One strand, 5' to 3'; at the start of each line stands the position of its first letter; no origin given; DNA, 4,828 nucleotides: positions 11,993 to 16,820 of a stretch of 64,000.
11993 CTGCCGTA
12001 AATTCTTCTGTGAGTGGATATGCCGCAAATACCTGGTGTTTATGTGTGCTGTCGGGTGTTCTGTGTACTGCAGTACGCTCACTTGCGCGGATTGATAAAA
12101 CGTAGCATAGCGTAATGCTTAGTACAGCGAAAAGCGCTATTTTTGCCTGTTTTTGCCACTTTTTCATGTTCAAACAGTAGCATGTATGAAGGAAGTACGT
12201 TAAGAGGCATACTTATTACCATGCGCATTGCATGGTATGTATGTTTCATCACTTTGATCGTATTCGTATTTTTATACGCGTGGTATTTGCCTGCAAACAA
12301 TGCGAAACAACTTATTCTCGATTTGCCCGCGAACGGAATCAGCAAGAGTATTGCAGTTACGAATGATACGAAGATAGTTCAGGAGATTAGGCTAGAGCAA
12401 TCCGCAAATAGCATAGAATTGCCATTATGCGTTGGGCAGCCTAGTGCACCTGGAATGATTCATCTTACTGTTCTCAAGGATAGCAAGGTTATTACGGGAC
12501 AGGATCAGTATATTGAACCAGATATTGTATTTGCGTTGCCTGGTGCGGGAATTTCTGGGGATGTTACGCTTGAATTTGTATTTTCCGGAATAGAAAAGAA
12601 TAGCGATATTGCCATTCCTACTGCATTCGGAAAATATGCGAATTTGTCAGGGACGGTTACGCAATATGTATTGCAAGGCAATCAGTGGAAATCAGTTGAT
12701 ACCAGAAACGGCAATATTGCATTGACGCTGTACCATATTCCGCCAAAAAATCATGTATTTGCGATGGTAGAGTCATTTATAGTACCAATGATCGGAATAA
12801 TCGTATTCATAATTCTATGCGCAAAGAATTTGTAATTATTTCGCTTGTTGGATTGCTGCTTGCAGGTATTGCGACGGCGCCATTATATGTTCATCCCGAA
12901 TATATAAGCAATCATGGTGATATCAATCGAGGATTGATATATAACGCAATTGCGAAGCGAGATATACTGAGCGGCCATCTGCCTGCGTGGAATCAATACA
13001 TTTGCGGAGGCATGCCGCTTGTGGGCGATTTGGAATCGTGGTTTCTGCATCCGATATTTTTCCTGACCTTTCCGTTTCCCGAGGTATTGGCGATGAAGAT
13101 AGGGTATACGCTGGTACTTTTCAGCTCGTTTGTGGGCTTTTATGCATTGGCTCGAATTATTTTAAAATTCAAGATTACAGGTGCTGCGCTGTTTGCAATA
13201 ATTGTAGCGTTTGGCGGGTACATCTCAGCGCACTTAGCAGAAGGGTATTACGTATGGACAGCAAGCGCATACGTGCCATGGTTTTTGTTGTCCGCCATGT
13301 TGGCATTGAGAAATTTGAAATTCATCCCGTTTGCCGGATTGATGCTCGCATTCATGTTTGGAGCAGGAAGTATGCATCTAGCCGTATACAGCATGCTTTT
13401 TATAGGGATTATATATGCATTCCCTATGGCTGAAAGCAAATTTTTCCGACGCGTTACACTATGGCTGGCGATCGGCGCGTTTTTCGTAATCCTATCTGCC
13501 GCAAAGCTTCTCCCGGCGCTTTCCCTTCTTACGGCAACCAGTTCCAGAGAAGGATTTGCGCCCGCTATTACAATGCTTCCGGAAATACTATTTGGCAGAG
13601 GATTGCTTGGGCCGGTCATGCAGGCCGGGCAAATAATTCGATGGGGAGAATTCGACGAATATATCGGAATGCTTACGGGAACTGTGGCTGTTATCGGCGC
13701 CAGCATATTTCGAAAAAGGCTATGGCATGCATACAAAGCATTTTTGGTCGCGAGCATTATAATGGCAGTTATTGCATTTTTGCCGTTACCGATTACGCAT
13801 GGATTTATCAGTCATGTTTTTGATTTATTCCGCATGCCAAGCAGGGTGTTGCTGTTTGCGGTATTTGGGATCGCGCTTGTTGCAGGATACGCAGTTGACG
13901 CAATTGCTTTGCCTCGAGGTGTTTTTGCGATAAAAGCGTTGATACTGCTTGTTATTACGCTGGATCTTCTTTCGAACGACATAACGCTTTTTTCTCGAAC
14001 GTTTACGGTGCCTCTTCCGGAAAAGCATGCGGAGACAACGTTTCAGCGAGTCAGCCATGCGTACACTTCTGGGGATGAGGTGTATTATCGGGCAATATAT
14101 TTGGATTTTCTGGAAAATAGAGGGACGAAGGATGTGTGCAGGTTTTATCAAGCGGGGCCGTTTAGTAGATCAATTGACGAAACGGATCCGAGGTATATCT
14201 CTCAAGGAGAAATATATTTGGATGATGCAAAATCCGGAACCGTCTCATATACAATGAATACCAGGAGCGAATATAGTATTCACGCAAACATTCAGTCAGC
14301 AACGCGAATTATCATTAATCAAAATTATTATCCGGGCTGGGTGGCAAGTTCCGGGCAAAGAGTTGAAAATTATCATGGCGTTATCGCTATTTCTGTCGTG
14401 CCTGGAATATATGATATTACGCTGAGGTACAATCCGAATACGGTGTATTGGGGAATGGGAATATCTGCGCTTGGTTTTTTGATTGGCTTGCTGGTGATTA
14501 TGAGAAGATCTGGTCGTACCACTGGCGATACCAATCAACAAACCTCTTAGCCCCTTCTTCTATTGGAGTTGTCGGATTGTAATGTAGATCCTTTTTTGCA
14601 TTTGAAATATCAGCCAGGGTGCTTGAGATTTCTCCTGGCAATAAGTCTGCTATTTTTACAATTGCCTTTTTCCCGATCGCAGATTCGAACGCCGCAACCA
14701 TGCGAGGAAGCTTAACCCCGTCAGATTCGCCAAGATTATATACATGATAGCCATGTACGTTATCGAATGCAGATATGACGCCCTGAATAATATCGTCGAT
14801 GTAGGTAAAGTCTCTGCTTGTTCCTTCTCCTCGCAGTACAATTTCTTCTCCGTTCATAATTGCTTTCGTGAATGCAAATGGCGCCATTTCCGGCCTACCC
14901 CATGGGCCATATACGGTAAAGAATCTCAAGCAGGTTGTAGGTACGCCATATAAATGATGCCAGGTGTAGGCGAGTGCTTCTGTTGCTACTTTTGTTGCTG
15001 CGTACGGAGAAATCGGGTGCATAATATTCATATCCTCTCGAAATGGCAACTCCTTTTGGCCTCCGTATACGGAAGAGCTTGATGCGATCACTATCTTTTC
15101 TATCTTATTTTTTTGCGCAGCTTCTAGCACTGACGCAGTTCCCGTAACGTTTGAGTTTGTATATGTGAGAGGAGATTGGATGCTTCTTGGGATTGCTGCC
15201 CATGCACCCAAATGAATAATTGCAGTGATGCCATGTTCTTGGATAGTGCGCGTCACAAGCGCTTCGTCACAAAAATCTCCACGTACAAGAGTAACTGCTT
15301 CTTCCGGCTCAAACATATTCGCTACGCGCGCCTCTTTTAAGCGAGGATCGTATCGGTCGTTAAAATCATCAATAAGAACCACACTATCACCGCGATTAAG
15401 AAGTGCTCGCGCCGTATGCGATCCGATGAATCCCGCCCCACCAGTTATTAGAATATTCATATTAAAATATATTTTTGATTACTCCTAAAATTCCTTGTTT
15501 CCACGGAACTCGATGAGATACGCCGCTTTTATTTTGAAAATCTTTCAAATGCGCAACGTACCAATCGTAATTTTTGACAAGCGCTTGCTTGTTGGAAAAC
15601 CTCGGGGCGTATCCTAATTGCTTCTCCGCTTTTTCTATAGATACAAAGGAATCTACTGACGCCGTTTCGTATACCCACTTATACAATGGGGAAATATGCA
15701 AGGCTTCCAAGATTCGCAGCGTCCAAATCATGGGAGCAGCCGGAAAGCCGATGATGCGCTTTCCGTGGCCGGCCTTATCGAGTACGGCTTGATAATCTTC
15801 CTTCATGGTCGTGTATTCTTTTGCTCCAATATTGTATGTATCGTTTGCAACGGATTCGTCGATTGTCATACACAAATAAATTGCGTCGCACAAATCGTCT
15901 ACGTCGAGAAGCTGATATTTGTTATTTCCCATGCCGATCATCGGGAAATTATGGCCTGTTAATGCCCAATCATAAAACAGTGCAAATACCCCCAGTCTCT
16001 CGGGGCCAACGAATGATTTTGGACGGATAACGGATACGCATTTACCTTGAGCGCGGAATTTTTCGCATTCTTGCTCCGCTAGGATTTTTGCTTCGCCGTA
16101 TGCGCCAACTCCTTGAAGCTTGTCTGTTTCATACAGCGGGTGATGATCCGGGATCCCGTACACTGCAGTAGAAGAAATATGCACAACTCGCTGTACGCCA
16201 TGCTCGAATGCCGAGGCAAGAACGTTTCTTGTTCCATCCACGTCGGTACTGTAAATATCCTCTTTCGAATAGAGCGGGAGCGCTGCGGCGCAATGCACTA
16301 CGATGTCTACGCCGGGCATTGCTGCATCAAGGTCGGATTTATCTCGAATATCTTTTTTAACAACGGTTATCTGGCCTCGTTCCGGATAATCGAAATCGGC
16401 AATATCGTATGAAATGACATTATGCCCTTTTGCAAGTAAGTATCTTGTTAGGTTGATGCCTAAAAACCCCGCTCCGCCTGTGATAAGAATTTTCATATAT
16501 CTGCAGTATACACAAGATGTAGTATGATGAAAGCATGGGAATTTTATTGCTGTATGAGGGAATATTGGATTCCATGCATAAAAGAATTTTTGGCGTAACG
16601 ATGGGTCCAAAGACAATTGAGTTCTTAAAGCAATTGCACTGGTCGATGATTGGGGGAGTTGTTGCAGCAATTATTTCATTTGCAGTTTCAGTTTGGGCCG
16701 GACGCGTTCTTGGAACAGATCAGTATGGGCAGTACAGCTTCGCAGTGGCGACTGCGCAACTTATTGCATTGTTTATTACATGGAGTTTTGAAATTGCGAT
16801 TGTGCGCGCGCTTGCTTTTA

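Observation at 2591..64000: Very dense cluster of GT-C glycosyltransferases with polyprenol-phosphate-sugar synthases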

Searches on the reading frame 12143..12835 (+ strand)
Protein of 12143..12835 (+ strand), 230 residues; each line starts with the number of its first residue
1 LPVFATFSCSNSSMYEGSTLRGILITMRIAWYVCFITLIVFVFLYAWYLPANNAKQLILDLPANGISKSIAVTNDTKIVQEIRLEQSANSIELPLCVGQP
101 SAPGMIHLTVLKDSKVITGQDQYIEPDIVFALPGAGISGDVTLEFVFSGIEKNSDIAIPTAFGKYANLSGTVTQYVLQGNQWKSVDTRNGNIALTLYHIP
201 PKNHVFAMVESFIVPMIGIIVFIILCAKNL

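Call 3: search_protein_families(library=pfam, proteins=[window:12143-12835:+], max_evalue=0.001)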
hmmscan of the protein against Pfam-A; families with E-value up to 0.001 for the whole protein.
window:12143-12835:+ (230 aa): 0 families

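Call 11: search_protein_families(library=ncbifam, proteins=[window:12143-12835:+], max_evalue=0.1)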
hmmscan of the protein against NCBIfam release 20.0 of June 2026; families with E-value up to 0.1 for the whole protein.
window:12143-12835:+ (230 aa): 0 families

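Call 18: search_protein_families(library=pfam, proteins=[window:12143-12835:+], max_evalue=10)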
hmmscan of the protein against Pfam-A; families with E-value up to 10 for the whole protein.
window:12143-12835:+ (230 aa): 1 family
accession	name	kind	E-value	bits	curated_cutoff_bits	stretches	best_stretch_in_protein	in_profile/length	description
PF14715.11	FixP_N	-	1.9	8.7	24.9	1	30-53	22-45/48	N-terminal domain of cytochrome oxidase-cbb3, FixP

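Call 20: search_protein_families(library=pfam, proteins=[window:12143-12835:+], max_evalue=1)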
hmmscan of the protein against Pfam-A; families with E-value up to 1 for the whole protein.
window:12143-12835:+ (230 aa): 0 families

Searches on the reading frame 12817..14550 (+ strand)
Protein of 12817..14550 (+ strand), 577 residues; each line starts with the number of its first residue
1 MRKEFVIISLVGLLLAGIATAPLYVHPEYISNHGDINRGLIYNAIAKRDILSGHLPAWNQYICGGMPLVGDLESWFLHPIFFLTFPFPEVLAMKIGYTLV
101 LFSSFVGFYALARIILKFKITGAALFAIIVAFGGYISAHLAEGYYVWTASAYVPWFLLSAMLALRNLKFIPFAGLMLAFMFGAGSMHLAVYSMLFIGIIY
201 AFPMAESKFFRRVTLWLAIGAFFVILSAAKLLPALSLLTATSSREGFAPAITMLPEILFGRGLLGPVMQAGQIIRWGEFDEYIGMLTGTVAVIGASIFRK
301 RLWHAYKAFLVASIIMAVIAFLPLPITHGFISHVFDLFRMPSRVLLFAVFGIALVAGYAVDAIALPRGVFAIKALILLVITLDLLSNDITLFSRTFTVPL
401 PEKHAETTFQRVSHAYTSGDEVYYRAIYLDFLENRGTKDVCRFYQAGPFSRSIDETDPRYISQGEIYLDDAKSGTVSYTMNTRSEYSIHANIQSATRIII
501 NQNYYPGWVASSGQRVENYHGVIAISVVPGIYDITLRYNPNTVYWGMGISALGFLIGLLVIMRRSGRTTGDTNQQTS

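Call 3: search_protein_families(library=pfam, proteins=[window:12817-14550:+], max_evalue=0.001)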
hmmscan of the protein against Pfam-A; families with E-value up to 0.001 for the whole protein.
window:12817-14550:+ (577 aa): 0 families

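Call 11: search_protein_families(library=ncbifam, proteins=[window:12817-14550:+], max_evalue=0.1)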
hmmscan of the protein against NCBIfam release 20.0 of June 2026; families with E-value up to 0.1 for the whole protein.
window:12817-14550:+ (577 aa): 1 family
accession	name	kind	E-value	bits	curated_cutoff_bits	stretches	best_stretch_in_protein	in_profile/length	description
NF008152.0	PRK10904.1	equivalog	0.016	14.6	441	1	401-486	83-168/271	adenine-specific DNA-methyltransferase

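Call 18: search_protein_families(library=pfam, proteins=[window:12817-14550:+], max_evalue=10)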
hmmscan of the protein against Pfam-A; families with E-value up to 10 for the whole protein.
window:12817-14550:+ (577 aa): 1 family
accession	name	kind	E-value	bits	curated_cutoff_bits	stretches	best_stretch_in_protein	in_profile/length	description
PF16165.10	Ferlin_C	-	0.055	13.8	29.4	1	300-322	116-138/154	Ferlin C-terminus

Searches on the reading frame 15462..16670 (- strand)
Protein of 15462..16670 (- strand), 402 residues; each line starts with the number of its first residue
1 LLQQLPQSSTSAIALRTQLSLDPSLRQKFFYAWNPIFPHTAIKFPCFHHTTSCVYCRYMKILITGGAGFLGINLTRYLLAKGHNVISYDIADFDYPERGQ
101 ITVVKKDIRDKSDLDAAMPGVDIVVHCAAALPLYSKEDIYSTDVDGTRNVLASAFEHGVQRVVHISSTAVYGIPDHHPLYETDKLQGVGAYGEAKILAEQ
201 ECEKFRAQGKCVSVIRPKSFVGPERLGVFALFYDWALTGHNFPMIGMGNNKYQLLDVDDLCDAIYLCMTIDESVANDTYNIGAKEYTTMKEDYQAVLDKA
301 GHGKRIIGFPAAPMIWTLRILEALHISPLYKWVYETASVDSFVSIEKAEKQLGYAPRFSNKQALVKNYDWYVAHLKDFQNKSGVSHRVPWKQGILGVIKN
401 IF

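Call 3: search_protein_families(library=pfam, proteins=[window:15462-16670:-], max_evalue=0.001)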
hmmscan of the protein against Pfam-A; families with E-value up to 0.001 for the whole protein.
window:15462-16670:- (402 aa): 8 families
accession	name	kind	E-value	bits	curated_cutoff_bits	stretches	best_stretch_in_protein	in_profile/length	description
PF01370.27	Epimerase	-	8.7e-41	140.3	20.9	1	61-282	1-240/240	NAD dependent epimerase/dehydratase family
PF16363.11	GDP_Man_Dehyd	-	2.4e-21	77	27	1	62-362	1-327/332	GDP-mannose 4,6 dehydratase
PF01073.25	3Beta_HSD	-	5.3e-20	72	22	1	62-262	1-223/280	3-beta hydroxysteroid dehydrogenase/isomerase family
PF13460.12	NAD_binding_10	-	6.1e-14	52.7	27.2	1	65-217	1-143/184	NAD(P)H-binding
PF04321.23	RmlD_sub_bind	-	1.3e-13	51.1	27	1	59-216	1-147/287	RmlD substrate binding domain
PF07993.18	NAD_binding_4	-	2.3e-11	43.8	20.1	1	112-227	80-214/258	Male sterility protein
PF02719.21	Polysacc_synt_2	-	1.7e-08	34.4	20.2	1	61-167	1-128/293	Polysaccharide biosynthesis protein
PF05368.20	NmrA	-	4.6e-05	23.6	27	1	60-164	4-104/298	NmrA-like family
